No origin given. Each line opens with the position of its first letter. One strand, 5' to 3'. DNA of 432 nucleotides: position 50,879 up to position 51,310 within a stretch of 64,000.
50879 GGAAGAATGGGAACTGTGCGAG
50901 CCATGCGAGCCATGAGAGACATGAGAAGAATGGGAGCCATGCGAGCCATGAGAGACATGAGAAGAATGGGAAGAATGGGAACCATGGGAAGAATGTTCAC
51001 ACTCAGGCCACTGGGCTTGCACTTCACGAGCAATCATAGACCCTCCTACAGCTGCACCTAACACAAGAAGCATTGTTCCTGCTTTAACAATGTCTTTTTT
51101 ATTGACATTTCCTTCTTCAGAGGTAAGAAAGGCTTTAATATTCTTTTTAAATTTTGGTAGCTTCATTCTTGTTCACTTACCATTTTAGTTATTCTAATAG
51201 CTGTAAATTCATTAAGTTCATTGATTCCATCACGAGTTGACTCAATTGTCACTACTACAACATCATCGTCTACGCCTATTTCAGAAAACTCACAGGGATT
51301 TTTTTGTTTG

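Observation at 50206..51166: Two tandem genes encoding almost pure His-Xaa-Ser triplet arrays behind a shared leader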

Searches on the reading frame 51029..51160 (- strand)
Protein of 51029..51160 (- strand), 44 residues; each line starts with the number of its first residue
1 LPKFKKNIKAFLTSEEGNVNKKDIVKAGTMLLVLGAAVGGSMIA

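Call 29: find_related_loci(query=A2, collection=genome_contigs, flank=10000)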
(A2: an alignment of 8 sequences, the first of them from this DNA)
Query A2 (44 aa) in genome_contigs; peptide patterns used: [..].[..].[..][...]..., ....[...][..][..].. (x = any residue, [..] = any of these).
169 stretches matched a pattern; 30 encode a relative of the query (tblastn E <= 1e-3); 30 distinct loci.
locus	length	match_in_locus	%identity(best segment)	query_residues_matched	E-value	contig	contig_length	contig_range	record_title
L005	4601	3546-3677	98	1-44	9e-28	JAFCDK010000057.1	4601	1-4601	Candidatus Pacearchaeota archaeon isolate Meg19_1012_Bin_451 Meg19_1012_Bin_451_scaffold_156928, whole genome shotgun se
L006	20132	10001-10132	82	1-44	1e-20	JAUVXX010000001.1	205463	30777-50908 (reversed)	MAG: bacterium isolate CSMAG_1227 CSMAG_1227_k141_1278190_length_205463_cov_12.0544, whole genome shotgun sequence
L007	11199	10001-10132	84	1-44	1e-20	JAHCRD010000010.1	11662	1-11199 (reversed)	MAG: Patescibacteria group bacterium isolate CR_Bin_021 NODE_10_length_11662_cov_5.750626, whole genome shotgun sequence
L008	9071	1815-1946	80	1-44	2e-20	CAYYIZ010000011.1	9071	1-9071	MAG TPA_asm: uncultured Candidatus Saccharibacteria bacterium isolate binchicken_co34_538 genome assembly, contig: NODE_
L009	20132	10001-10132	59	1-44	5e-12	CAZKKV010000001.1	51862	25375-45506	MAG TPA_asm: uncultured Gammaproteobacteria bacterium isolate SRP178699_co2_502 genome assembly, contig: NODE_184_length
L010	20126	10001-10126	57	1-42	1e-11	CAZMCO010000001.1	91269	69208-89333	MAG TPA_asm: uncultured Candidatus Saccharibacteria bacterium isolate SRP068000_co1_601 genome assembly, contig: NODE_14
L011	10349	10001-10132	57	1-44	1e-11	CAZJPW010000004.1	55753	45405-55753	MAG TPA_asm: uncultured Candidatus Saccharibacteria bacterium isolate binchicken_co330_86 genome assembly, contig: NODE_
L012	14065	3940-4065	55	1-42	3e-11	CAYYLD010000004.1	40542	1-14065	MAG TPA_asm: uncultured Candidatus Saccharibacteria bacterium isolate binchicken_co89_41 genome assembly, contig: NODE_1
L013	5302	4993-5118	57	1-42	3e-11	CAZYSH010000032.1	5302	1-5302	MAG TPA_asm: uncultured Candidatus Saccharibacteria bacterium isolate binchicken_co330_129 genome assembly, contig: NODE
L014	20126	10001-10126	55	1-42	3e-11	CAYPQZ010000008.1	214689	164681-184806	MAG TPA_asm: uncultured Candidatus Saccharibacteria bacterium isolate SRP067234_co1_67 genome assembly, contig: k99_2405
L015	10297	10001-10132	57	1-44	3e-11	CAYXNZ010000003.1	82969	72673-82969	MAG TPA_asm: uncultured Gammaproteobacteria bacterium isolate binchicken_co181_167 genome assembly, contig: NODE_236_len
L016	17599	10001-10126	52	1-42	5e-11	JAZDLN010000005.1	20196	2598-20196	MAG: Candidatus Falkowbacteria bacterium isolate MEGAHIT-group-0.601 k141_9632321, whole genome shotgun sequence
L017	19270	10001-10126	52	1-42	5e-11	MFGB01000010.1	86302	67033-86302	MAG: Candidatus Falkowbacteria bacterium RIFOXYA2_FULL_47_19 rifoxya2_full_scaffold_223, whole genome shotgun sequence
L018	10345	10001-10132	55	1-44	8e-11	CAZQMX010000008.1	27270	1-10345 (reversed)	MAG TPA_asm: uncultured Candidatus Saccharibacteria bacterium isolate SRP200020_co3_5 genome assembly, contig: NODE_2455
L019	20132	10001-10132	55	1-44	2e-10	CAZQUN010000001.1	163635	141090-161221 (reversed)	MAG TPA_asm: uncultured Candidatus Saccharibacteria bacterium isolate SRP167671_co2_124 genome assembly, contig: NODE_83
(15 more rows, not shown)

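Call 68: find_related_loci(query=A2, collection=viral_contigs, flank=8000)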
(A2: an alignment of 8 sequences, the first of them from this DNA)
Query A2 (44 aa) in viral_contigs; peptide patterns used: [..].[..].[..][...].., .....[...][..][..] (x = any residue, [..] = any of these).
401 stretches matched a pattern, but none encodes a relative of the query by tblastn (E <= 1e-3).
